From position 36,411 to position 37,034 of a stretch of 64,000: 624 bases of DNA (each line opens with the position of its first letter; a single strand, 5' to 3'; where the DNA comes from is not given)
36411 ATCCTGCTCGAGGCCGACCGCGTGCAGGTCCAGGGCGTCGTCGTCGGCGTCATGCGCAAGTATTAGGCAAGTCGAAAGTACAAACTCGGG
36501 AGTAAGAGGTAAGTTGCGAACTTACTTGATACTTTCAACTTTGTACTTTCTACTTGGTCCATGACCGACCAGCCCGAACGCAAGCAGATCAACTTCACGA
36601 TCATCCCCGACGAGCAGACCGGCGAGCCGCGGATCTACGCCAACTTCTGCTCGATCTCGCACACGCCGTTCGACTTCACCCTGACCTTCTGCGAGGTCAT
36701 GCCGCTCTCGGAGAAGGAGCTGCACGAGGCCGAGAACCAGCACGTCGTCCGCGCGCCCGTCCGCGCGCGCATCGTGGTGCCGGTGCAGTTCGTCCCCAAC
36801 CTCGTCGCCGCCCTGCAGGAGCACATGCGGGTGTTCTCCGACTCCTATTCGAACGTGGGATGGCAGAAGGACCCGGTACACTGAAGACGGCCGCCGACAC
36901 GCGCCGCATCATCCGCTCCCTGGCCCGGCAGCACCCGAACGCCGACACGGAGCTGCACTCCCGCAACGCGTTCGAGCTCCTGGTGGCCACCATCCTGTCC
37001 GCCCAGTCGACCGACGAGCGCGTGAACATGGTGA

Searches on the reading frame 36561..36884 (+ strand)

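Call 59: search_protein_families(library=pfam, proteins=[window:36561-36884:+], max_evalue=0.00001)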
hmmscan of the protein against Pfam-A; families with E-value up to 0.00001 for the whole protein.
window:36561-36884:+ (107 aa): 1 family
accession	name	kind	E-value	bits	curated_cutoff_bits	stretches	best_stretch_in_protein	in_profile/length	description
PF11950.13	DUF3467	-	1.4e-09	38.3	25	1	23-96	25-87/92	Protein of unknown function (DUF3467)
